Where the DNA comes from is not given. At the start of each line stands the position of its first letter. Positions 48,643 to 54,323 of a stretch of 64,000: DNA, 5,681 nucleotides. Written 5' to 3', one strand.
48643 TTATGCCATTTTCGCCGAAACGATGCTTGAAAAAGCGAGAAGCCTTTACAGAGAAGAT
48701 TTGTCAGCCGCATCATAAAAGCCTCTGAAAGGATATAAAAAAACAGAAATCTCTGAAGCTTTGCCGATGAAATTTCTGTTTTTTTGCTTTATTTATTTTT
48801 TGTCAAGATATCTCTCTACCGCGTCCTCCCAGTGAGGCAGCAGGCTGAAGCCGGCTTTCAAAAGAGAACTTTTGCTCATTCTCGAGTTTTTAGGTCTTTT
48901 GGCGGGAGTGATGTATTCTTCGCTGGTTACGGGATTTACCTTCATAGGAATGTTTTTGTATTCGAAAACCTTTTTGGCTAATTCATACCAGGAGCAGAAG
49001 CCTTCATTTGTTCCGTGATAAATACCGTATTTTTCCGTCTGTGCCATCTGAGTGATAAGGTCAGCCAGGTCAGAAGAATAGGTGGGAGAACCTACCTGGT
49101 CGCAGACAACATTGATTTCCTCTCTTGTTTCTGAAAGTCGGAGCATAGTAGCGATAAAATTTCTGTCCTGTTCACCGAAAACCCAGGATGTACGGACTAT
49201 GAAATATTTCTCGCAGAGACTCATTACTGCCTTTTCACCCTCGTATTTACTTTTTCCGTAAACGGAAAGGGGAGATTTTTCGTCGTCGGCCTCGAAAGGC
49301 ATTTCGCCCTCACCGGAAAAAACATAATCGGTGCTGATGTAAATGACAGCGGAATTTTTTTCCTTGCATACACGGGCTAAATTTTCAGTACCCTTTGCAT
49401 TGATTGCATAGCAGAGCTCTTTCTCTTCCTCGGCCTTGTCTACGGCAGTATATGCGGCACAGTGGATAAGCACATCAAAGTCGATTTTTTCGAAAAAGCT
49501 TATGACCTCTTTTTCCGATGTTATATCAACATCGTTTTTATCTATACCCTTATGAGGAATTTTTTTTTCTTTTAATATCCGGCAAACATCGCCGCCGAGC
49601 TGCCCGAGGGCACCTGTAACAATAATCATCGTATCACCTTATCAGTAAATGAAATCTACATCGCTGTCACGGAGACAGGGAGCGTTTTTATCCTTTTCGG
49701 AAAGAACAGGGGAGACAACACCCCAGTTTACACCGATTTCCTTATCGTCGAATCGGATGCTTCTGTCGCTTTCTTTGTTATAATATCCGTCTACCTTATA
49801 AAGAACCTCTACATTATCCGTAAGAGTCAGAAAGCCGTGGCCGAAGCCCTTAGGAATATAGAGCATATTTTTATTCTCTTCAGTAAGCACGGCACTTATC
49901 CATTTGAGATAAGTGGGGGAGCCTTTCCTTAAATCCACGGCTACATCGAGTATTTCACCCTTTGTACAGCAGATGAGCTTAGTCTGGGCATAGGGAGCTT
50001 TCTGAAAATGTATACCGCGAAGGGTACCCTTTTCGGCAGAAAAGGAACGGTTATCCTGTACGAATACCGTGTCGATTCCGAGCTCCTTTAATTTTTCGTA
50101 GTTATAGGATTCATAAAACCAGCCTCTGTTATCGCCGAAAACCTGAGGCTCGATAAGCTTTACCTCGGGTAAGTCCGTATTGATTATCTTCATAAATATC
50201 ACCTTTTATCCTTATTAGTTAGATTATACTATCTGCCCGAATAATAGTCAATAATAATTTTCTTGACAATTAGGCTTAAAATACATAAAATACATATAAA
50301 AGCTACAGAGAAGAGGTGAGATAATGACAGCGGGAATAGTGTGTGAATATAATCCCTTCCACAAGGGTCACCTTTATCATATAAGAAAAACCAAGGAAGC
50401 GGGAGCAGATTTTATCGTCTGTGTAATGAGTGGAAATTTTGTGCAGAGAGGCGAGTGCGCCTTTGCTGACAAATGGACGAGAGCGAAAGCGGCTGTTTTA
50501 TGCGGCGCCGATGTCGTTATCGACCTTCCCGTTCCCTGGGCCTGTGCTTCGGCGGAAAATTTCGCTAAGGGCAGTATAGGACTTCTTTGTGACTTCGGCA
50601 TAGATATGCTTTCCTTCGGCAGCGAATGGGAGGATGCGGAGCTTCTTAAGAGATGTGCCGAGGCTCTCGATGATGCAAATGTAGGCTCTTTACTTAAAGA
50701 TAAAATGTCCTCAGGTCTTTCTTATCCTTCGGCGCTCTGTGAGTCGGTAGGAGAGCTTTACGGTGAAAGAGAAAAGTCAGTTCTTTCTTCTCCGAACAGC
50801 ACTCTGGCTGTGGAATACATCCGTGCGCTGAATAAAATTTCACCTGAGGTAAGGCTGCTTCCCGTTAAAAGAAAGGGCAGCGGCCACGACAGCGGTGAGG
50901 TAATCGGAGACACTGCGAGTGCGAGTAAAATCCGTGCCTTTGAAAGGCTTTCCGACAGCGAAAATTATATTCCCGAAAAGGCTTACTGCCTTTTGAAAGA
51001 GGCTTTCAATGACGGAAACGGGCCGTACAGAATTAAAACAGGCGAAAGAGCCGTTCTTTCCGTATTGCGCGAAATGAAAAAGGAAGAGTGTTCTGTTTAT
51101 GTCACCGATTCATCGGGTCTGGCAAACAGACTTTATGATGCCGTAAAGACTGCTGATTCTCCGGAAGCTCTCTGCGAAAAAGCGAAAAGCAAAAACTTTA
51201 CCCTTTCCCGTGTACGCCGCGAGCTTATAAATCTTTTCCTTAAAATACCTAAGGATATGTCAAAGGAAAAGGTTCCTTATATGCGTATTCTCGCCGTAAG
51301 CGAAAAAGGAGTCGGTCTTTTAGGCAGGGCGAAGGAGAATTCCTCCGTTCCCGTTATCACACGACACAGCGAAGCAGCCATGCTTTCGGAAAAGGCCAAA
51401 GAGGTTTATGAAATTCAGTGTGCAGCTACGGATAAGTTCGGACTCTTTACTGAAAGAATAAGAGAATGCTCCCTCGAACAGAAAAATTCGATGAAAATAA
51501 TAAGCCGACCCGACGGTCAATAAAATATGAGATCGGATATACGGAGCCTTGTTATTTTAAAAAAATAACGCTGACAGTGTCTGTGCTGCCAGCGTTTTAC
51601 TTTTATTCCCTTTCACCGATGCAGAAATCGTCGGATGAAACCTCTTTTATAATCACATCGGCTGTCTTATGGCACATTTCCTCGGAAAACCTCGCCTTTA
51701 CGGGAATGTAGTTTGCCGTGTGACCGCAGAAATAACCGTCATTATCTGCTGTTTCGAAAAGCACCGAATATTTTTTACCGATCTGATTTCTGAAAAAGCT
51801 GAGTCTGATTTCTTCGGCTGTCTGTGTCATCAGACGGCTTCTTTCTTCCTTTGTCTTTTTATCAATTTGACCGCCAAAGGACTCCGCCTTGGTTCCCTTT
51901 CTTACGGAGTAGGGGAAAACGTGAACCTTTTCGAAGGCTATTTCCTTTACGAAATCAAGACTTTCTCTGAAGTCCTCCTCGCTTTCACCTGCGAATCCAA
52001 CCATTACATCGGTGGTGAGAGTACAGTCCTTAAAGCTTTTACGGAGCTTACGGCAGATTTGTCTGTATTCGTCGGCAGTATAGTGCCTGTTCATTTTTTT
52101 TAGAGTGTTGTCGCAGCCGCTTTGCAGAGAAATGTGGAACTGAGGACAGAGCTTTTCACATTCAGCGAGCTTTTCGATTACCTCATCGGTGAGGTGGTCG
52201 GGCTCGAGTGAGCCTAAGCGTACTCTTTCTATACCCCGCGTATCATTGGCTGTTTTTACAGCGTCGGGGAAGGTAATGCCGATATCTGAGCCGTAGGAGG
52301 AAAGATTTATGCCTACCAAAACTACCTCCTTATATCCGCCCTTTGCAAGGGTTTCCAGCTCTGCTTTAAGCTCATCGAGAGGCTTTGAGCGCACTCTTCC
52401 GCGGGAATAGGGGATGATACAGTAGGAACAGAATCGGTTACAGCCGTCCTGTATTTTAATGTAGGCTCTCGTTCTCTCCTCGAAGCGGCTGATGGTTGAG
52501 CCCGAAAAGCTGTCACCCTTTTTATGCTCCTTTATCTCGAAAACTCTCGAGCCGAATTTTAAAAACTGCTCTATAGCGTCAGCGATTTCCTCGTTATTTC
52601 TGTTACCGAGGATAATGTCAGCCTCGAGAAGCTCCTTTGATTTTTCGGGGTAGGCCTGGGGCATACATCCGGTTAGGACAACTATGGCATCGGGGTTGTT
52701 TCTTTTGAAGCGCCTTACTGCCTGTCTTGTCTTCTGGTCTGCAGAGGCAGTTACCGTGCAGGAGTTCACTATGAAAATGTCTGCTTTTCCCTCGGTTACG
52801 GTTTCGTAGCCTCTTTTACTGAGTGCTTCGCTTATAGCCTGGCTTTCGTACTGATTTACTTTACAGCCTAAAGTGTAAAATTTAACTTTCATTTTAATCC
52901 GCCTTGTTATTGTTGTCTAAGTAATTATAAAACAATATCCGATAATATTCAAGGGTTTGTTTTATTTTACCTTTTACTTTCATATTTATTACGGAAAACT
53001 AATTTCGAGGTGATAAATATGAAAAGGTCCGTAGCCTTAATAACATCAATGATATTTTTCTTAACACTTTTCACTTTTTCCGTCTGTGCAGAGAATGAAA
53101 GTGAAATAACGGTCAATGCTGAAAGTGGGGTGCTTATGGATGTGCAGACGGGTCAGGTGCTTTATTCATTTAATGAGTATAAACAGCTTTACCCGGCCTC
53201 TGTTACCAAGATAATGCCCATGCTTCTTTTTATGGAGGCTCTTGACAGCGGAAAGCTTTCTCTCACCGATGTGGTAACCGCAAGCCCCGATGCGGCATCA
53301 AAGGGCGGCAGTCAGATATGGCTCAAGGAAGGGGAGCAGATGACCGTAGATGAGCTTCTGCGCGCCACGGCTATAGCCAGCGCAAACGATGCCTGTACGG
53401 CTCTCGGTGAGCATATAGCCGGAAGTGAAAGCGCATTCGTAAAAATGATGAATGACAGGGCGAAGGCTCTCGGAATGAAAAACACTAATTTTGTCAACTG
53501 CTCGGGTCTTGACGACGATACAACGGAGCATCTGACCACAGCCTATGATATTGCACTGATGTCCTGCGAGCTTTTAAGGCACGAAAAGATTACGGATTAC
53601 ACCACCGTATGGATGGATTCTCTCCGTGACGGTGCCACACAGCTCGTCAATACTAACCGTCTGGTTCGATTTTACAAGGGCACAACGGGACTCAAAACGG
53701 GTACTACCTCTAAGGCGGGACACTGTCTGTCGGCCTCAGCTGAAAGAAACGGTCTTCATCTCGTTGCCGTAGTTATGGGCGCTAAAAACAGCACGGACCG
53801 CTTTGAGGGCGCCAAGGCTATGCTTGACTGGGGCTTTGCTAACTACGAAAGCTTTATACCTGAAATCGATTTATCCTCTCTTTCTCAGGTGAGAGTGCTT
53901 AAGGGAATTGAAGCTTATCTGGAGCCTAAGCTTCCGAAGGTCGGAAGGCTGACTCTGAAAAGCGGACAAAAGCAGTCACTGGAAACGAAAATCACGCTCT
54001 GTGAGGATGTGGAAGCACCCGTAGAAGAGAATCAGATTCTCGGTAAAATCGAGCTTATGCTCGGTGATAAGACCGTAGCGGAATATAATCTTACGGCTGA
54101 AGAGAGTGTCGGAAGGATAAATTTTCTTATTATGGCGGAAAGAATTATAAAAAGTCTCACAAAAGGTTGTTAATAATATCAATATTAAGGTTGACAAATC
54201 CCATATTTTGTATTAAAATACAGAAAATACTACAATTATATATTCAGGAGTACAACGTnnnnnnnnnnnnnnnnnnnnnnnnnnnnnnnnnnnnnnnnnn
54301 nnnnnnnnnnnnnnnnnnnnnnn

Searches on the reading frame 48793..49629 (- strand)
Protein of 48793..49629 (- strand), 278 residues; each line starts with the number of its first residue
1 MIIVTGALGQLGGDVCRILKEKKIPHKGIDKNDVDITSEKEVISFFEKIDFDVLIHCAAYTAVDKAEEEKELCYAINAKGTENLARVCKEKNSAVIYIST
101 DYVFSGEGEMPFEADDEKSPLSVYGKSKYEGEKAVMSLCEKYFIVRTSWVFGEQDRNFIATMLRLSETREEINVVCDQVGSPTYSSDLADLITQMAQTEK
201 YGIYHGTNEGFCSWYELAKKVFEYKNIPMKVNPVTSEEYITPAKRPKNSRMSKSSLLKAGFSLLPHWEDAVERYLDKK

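Call 70: search_protein_families(library=pfam, max_evalue=1e-8, proteins=[window:48793-49629:-])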
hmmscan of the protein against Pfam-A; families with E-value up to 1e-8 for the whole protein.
window:48793-49629:- (278 aa): 6 families
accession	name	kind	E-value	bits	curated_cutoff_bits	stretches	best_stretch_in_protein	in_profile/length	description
PF04321.23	RmlD_sub_bind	-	6.5e-99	331.1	27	1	2-277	3-284/287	RmlD substrate binding domain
PF01370.27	Epimerase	-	1.9e-27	96.7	20.9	1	2-200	1-233/240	NAD dependent epimerase/dehydratase family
PF16363.11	GDP_Man_Dehyd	-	1.2e-13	51.6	27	1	33-145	58-174/332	GDP-mannose 4,6 dehydratase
PF01073.25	3Beta_HSD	-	2e-12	47.2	22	1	31-192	49-225/280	3-beta hydroxysteroid dehydrogenase/isomerase family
PF07993.18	NAD_binding_4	-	1.1e-09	38.3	20.1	1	51-155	89-212/258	Male sterility protein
PF02719.21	Polysacc_synt_2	-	3e-09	36.9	20.2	0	35-103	62-131/293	Polysaccharide biosynthesis protein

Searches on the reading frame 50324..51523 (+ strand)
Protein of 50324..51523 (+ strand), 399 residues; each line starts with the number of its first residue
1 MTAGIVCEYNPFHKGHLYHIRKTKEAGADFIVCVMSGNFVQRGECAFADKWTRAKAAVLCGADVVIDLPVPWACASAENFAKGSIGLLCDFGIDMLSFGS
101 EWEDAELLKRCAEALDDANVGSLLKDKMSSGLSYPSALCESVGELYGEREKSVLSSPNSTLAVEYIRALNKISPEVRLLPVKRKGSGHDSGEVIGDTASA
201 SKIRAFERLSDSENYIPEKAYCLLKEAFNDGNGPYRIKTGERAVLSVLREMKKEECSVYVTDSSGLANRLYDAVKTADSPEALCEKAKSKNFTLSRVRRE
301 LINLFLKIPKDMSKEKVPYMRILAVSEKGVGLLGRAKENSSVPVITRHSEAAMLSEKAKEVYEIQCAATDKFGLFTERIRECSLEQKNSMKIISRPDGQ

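Call 70: search_protein_families(library=pfam, max_evalue=1e-8, proteins=[window:50324-51523:+])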
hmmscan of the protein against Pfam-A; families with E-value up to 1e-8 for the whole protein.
window:50324-51523:+ (399 aa): 1 family
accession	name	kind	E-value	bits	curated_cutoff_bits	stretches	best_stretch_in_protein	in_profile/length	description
PF05636.17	HIGH_NTase1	-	3e-107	359.8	27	1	2-377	3-391/402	HIGH Nucleotidyl Transferase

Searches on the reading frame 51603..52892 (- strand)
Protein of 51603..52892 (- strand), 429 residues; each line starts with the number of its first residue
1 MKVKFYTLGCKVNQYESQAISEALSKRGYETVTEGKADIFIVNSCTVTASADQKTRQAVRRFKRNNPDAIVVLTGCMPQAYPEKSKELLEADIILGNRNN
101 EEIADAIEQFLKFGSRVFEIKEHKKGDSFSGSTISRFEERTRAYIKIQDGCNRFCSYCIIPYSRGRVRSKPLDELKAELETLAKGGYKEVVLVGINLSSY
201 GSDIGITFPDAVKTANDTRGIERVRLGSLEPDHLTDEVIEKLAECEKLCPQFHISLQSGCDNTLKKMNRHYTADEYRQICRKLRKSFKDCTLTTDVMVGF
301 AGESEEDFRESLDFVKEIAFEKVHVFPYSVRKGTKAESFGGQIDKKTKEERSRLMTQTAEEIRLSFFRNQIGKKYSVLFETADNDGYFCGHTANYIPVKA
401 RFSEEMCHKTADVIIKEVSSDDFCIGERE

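Call 70: search_protein_families(library=pfam, max_evalue=1e-8, proteins=[window:51603-52892:-])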
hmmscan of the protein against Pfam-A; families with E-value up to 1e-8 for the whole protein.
window:51603-52892:- (429 aa): 2 families
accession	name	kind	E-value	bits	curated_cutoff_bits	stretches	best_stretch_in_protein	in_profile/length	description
PF04055.27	Radical_SAM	-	6.6e-30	104.9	29.5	1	145-315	1-166/166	Radical SAM superfamily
PF00919.26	UPF0004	-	1.6e-26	92.6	27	1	2-96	1-98/98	Uncharacterized protein family UPF0004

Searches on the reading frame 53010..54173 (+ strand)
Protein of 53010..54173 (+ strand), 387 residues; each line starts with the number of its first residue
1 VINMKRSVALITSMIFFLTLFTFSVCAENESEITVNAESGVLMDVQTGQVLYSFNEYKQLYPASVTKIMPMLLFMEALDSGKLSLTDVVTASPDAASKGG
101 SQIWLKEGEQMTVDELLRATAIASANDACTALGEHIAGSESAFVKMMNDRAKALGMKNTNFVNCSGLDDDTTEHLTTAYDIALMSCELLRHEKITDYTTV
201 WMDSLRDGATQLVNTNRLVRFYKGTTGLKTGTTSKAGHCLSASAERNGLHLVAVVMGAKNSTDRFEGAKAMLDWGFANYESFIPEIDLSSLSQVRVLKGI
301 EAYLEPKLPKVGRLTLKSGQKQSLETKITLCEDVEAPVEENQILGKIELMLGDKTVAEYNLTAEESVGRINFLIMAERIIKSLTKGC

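Call 70: search_protein_families(library=pfam, max_evalue=1e-8, proteins=[window:53010-54173:+])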
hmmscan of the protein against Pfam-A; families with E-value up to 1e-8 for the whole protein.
window:53010-54173:+ (387 aa): 3 families
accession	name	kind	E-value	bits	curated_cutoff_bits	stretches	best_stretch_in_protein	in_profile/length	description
PF00768.25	Peptidase_S11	-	3e-72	243.4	27.6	1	30-259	5-238/239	D-alanyl-D-alanine carboxypeptidase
PF13354.11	Beta-lactamase2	-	9.8e-16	58.2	22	1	41-195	3-153/214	Beta-lactamase enzyme family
PF07943.18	PBP5_C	-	2.7e-11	43.9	21.2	1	291-368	13-90/91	Penicillin-binding protein 5, C-terminal domain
